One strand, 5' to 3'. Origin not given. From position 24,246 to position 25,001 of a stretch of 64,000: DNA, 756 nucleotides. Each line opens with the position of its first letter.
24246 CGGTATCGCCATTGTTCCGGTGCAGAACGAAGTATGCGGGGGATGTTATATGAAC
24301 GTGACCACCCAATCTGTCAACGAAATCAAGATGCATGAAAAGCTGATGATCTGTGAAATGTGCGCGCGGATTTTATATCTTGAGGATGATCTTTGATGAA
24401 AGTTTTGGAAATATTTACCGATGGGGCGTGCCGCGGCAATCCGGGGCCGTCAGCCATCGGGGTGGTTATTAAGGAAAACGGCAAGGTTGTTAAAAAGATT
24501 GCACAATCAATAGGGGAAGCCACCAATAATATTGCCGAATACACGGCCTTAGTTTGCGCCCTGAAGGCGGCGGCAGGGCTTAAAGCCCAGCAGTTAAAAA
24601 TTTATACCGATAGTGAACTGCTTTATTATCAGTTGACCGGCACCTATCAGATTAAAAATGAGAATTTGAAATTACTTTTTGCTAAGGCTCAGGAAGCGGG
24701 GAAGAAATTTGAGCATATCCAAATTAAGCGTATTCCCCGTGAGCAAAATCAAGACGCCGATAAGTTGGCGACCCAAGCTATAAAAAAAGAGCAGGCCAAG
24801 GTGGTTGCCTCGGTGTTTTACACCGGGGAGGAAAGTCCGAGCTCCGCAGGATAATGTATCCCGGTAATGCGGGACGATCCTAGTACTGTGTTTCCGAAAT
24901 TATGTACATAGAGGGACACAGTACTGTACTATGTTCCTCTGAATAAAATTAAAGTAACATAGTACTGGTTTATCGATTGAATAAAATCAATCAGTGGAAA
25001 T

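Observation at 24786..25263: Unannotated RNase P RNA (rnpB) whose 5' end overlaps the rnhA coding 3' end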

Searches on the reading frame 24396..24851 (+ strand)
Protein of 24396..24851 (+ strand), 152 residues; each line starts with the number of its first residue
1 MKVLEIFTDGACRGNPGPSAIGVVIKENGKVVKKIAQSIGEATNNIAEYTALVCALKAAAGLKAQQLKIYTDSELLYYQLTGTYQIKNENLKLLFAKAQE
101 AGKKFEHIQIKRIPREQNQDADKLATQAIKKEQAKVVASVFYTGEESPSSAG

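Call 4: search_protein_families(library=pfam, proteins=[window:24396-24851:+])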
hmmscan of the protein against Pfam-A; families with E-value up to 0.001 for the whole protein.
window:24396-24851:+ (152 aa): 2 families
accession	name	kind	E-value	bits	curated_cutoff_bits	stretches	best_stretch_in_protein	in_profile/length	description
PF13456.12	RVT_3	-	1.2e-23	83.8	21.6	1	8-128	2-123/123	Reverse transcriptase-like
PF00075.30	RNase_H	-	2.5e-17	63.8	25.8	1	3-129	3-140/141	RNase H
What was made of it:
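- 24396..24854 (+): RNase HI-family gene (152 aa). The folded domain is residues 1 to about 130. Residues 132-152 are encoded by rnpB. Pfam RVT_3 1.2e-23 and RNase_H 2.5e-17, covering residues 3-129 (call 4).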

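Call 5: search_protein_families(library=ncbifam, proteins=[window:24396-24851:+])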
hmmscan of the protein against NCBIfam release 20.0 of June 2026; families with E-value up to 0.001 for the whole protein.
window:24396-24851:+ (152 aa): 8 families
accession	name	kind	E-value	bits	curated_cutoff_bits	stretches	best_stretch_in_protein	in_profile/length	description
NF005567.0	PRK07238.1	equivalog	2e-35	122.8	326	1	4-135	4-137/378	bifunctional RNase H/acid phosphatase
NF041306.1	RnaseHI_Halo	equivalog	1.4e-32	113.2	300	1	5-130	71-196/197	ribonuclease HI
NF041175.1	RNAseHI_Thmprot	equivalog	2.3e-30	105.3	140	1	5-133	3-137/143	ribonuclease HI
NF010482.0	PRK13907.1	equivalog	2.5e-19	69.6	231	1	4-130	2-126/128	ribonuclease H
NF001236.0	PRK00203.1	equivalog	5e-16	58.6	160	1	1-81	2-79/151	ribonuclease HI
NF005822.0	PRK07708.1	equivalog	1.3e-11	44.5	175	1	6-133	76-210/220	hypothetical protein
NF046109.1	RNaseH_Halikb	equivalog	1.8e-07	31.3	320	1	6-74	83-149/211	ribonuclease H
NF005116.0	PRK06548.1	equivalog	0.00043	20.3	280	1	7-81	9-78/161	ribonuclease H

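Call 8: find_homologous_proteins(query=window:24396-24851:+)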
Query window:24396-24851:+ (152 aa): 1959 proteins with E <= 0.001 among 2038 candidates; the best 120 are listed.
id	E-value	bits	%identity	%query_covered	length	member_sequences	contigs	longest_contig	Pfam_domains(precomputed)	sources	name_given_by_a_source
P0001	8.6e-90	316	99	100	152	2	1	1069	PF13456.13,PF00075.31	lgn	-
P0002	1.1e-74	267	83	100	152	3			PF13456.13,PF00075.31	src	-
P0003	1.1e-73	264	83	100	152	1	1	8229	PF13456.13,PF00075.31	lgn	-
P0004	1.9e-71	257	78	100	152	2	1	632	PF13456.13,PF00075.31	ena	-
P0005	1.0e-62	228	72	99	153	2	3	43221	PF13456.13,PF00075.31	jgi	-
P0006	1.0e-62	228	71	99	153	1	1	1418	PF13456.13,PF00075.31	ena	-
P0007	1.0e-56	209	66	100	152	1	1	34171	PF13456.13,PF00075.31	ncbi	-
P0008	4.0e-56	207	66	99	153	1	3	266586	PF13456.13,PF00075.31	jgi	-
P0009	1.5e-54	202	66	99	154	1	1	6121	PF13456.13,PF00075.31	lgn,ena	-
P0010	2.8e-54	201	63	99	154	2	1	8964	PF13456.13,PF00075.31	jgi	-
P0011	4.0e-54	201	64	99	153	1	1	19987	PF13456.13,PF00075.31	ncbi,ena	-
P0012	1.6e-53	199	63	99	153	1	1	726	PF13456.13,PF00075.31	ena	-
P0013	3.7e-53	197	62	99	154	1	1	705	PF13456.13,PF00075.31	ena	-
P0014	4.6e-53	197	68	90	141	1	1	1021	PF13456.13,PF00075.31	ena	-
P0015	5.4e-53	197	63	99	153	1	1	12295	PF13456.13,PF00075.31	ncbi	-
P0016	1.5e-52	196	64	98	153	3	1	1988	PF13456.13,PF00075.31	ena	-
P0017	2.1e-52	195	61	99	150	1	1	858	PF13456.13,PF00075.31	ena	-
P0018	2.9e-52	195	63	98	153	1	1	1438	PF13456.13,PF00075.31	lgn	-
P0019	2.9e-52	195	65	99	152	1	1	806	PF13456.13,PF00075.31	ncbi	-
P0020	3.3e-52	194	61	98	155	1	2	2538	PF13456.13,PF00075.31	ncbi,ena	-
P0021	7.1e-52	193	62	99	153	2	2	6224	PF13456.13,PF00075.31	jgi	-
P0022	8.3e-52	193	57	99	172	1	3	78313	PF13456.13,PF00075.31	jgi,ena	-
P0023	1.4e-51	192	64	98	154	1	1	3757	PF13456.13,PF00075.31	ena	-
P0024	1.7e-51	192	60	99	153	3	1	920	PF13456.13,PF00075.31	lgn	-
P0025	1.9e-51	192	62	98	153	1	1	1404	PF13456.13,PF00075.31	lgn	-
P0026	3.3e-51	191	65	92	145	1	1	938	PF13456.13,PF00075.31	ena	-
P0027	3.8e-51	191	67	91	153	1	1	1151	PF13456.13,PF00075.31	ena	-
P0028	4.3e-51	191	63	98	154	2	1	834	PF13456.13,PF00075.31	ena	-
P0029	5.2e-51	190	61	99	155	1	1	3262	PF13456.13,PF00075.31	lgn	-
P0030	6.0e-51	190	62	98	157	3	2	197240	PF13456.13,PF00075.31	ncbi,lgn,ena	-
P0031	6.9e-51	190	63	99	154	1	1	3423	PF13456.13,PF00075.31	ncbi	-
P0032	8.4e-51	190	61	100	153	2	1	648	PF13456.13,PF00075.31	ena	-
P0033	1.6e-50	189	60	99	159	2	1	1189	PF13456.13,PF00075.31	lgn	-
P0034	2.1e-50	189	62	100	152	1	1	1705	PF13456.13,PF00075.31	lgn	-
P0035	2.1e-50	189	61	100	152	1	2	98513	PF13456.13,PF00075.31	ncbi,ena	-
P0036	2.1e-50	189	61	100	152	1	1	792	PF13456.13,PF00075.31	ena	-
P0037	2.2e-50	188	60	99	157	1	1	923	PF13456.13,PF00075.31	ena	-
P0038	2.4e-50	188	59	97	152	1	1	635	PF13456.13,PF00075.31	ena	-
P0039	2.5e-50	188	61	99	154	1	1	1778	PF13456.13,PF00075.31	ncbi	-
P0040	4.2e-50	188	63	99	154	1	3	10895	PF13456.13,PF00075.31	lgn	-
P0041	5.6e-50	187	61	100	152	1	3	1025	PF13456.13,PF00075.31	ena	-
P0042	5.6e-50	187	65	89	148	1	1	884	PF13456.13,PF00075.31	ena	-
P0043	5.7e-50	187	59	99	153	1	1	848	PF13456.13,PF00075.31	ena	-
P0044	6.0e-50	187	59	98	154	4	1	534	PF13456.13,PF00075.31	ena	-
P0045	6.3e-50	187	60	99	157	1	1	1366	PF13456.13,PF00075.31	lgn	-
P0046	6.3e-50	187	60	99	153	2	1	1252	PF13456.13,PF00075.31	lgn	-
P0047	6.7e-50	187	59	98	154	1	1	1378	PF13456.13,PF00075.31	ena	-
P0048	7.3e-50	187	60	99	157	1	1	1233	PF13456.13,PF00075.31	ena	-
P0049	9.5e-50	186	61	99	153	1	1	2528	PF13456.13,PF00075.31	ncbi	-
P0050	9.8e-50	186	62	99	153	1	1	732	PF13456.13,PF00075.31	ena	-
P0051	1.3e-49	186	63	98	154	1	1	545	PF13456.13,PF00075.31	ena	-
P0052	1.4e-49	186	56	98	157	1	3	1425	PF13456.13,PF00075.31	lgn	-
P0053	1.4e-49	186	62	98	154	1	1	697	PF13456.13,PF00075.31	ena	-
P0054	1.9e-49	185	61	98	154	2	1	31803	PF13456.13,PF00075.31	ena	-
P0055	2.0e-49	185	60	99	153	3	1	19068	PF13456.13,PF00075.31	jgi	-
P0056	2.3e-49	185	62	90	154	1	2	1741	PF13456.13,PF00075.31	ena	-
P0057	3.7e-49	185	61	99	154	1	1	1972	PF13456.13,PF00075.31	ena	-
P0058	3.8e-49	184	59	99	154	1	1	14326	PF13456.13,PF00075.31,PF27821.1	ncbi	-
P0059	4.2e-49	184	61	98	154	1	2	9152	PF13456.13,PF00075.31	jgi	-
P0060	6.4e-49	184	60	100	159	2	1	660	PF13456.13,PF00075.31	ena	-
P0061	6.9e-49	184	58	100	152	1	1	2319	PF13456.13,PF00075.31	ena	-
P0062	7.5e-49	184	61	100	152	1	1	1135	PF13456.13,PF00075.31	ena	-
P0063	7.6e-49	183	62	99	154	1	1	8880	PF13456.13,PF00075.31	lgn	-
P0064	8.0e-49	183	60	99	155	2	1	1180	PF13456.13,PF00075.31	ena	-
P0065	8.7e-49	183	58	100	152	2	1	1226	PF13456.13,PF00075.31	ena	-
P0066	9.3e-49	183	60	98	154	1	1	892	PF13456.13,PF00075.31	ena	-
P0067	1.1e-48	183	60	98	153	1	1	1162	PF13456.13,PF00075.31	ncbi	-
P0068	1.1e-48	183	59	99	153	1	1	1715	PF13456.13,PF00075.31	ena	-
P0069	1.2e-48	183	58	98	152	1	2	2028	PF13456.13,PF00075.31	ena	-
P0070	1.2e-48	183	61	98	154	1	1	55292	PF13456.13,PF00075.31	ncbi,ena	-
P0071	1.2e-48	183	57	100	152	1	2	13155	PF13456.13,PF00075.31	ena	-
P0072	1.3e-48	183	58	99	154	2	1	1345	PF13456.13,PF00075.31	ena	-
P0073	1.3e-48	183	59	98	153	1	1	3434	PF13456.13,PF00075.31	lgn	-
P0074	1.5e-48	183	61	99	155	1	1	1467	PF13456.13,PF00075.31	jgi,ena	-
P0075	1.5e-48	183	58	99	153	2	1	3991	PF13456.13,PF00075.31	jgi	jgi:ribonuclease HI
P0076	1.6e-48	182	59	98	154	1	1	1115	PF13456.13,PF00075.31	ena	-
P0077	2.0e-48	182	59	98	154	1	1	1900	PF13456.13,PF00075.31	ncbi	-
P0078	2.6e-48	182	60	99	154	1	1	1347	PF13456.13,PF00075.31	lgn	-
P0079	2.6e-48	182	59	100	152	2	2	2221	PF13456.13,PF00075.31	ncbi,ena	-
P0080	2.9e-48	182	60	98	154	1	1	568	PF13456.13,PF00075.31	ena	-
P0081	2.9e-48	182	59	100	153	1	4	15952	PF13456.13,PF00075.31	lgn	-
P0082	3.0e-48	182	61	98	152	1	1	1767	PF13456.13,PF00075.31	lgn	-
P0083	4.1e-48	181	60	98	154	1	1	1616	PF13456.13,PF00075.31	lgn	-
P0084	4.2e-48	181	59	99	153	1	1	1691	PF13456.13,PF00075.31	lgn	-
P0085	4.7e-48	181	58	99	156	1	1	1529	PF13456.13,PF00075.31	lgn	-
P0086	5.9e-48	181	58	100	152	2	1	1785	PF13456.13,PF00075.31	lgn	-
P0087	6.5e-48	180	59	98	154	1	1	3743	PF13456.13,PF00075.31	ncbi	-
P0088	6.7e-48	180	59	100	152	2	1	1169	PF13456.13,PF00075.31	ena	-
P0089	6.7e-48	180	61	99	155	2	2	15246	PF13456.13,PF00075.31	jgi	-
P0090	7.6e-48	180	59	98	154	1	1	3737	PF13456.13,PF00075.31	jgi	-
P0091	9.4e-48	180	59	99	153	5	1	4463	PF13456.13,PF00075.31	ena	-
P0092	1.0e-47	180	58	98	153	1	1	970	PF13456.13,PF00075.31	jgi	jgi:ribonuclease HI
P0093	1.0e-47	180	58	99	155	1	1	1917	PF13456.13,PF00075.31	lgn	-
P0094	1.1e-47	180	57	98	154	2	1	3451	PF13456.13,PF00075.31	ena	-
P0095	1.1e-47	180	59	100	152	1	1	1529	PF13456.13,PF00075.31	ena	-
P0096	1.2e-47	180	58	98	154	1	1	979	PF13456.13,PF00075.31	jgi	jgi:ribonuclease HI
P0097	1.2e-47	180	59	99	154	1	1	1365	PF13456.13,PF00075.31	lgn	-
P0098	1.2e-47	180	59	99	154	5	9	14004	PF13456.13,PF00075.31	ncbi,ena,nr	ncbi:MAG: ribonuclease HI family protein [Candidatus Omnitrophica bacterium]|nr:ribonuclease HI fami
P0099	1.3e-47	180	60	99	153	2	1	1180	PF13456.13,PF00075.31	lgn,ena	-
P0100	1.6e-47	179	58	99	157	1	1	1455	PF13456.13,PF00075.31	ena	-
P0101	1.8e-47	179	58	99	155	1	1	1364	PF13456.13,PF00075.31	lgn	-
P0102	1.9e-47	179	58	99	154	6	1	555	PF13456.13,PF00075.31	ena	-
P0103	2.3e-47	179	63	89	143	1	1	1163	PF13456.13,PF00075.31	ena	-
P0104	2.4e-47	179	59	99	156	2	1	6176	PF13456.13,PF00075.31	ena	-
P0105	2.5e-47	179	60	98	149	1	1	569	PF13456.13,PF00075.31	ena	-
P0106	2.7e-47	178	59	98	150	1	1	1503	PF13456.13,PF00075.31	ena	-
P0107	2.7e-47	178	58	99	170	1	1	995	PF13456.13,PF00075.31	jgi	jgi:ribonuclease HI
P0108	2.8e-47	178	55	99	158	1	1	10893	PF13456.13,PF00075.31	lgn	-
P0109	2.8e-47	178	55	99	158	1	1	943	PF13456.13,PF00075.31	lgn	-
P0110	2.9e-47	178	59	98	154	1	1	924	PF13456.13,PF00075.31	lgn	-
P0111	3.1e-47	178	56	99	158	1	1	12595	PF13456.13,PF00075.31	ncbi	-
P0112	3.1e-47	178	57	99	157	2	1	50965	PF13456.13,PF00075.31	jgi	-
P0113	3.6e-47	178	63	90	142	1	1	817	PF13456.13,PF00075.31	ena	-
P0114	3.6e-47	178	57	98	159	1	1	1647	PF13456.13,PF00075.31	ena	-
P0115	3.7e-47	178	57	100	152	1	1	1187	PF13456.13,PF00075.31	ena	-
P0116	3.8e-47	178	58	99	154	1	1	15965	PF13456.13,PF00075.31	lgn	-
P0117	4.2e-47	178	57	99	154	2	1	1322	PF13456.13,PF00075.31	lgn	-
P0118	4.6e-47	178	56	98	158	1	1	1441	PF13456.13,PF00075.31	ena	-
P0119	4.7e-47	178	58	98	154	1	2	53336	PF13456.13,PF00075.31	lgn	-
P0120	4.8e-47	178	58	98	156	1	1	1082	PF13456.13,PF00075.31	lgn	-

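Call 11: find_related_loci(query=A1, collection=genome_contigs, flank=2500)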
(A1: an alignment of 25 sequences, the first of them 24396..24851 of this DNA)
Query A1 (152 aa) in genome_contigs; peptide patterns used: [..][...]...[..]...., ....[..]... (x = any residue, [..] = any of these).
600 stretches matched a pattern (row limit reached: there are more); 577 encode a relative of the query (tblastn E <= 1e-3); the best 80 are kept; 80 distinct loci.
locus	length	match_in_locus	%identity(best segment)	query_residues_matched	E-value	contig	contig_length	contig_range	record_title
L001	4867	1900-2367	54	1-152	3e-50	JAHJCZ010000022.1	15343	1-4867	MAG: Candidatus Omnitrophota bacterium isolate Modern_marine.mb.324 Modern_marine.mb.324_k141_348626, whole genome shotg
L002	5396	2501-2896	55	1-132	3e-44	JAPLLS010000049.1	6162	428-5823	MAG: Candidatus Omnitrophota bacterium isolate LacPavin_0920_SED3_MAG_47_10 LacPavin_0920_SED3_scaffold_2636387, whole g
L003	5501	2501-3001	49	1-152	6e-41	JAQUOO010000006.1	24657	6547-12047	MAG: Candidatus Omnitrophota bacterium isolate STD1_202 NODE_4323_length_24657_cov_4.540359_Sandtown_D1, whole genome sh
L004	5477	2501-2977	44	4-152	3e-38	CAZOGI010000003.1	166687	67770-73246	MAG TPA_asm: uncultured Planctomycetales bacterium isolate binchicken_co115_127 genome assembly, contig: NODE_132_length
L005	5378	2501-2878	48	4-128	4e-36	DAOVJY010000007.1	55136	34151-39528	MAG TPA_asm: Candidatus Omnitrophota bacterium isolate CSMAG_1405 CSMAG_1405_k141_4521308_length_55136_cov_32.9956, whol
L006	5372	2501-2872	43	7-129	2e-34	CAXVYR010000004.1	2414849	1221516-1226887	MAG: Terriglobia bacterium isolate 00cd7bbc-bff0-487f-9545-a217d18c1db4 genome assembly, contig: contig_4, whole genome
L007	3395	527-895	48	1-123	3e-33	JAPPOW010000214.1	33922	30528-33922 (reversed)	MAG: Candidatus Melainabacteria bacterium isolate SB9156_S5_bin_14 NODE_192_length_33922_cov_12.4124, whole genome shotg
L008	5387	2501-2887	46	2-129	5e-33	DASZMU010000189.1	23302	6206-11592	MAG TPA_asm: Solirubrobacteraceae bacterium isolate SMAG_U5899 k141_3546457, whole genome shotgun sequence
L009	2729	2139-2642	43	7-152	1e-32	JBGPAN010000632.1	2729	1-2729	MAG: Bacteroidota bacterium isolate OBJ_0618_130150_128 k141_3053552_length_2729_cov_7.9107, whole genome shotgun sequen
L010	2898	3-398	44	2-132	3e-32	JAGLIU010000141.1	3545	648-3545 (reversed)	MAG: Candidatus Omnitrophota bacterium isolate RS_3_17 ROV157_3.bin.17.fa_141, whole genome shotgun sequence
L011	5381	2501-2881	46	4-129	3e-32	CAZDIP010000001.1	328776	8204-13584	MAG TPA_asm: uncultured Candidatus Saccharibacteria bacterium isolate SRP342105_co1_325 genome assembly, contig: NODE_19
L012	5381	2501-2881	45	4-129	4e-32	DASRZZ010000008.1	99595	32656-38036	MAG TPA_asm: Syntrophales bacterium isolate SMAG_U15336 k141_416703, whole genome shotgun sequence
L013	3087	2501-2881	48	4-129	5e-32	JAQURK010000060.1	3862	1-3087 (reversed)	MAG: Candidatus Omnitrophota bacterium isolate STD1_71 NODE_105397_length_3862_cov_4.446586_Sandtown_D1, whole genome sh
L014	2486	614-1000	40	1-129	1e-31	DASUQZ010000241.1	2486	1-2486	MAG TPA_asm: Solirubrobacterales bacterium isolate SMAG_U1694 k141_76194, whole genome shotgun sequence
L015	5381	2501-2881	44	4-129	3e-31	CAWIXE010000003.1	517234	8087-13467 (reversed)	MAG: candidate division FCPU426 bacterium isolate MFD05705.bin.1.57 genome assembly, contig: contig_40746, whole genome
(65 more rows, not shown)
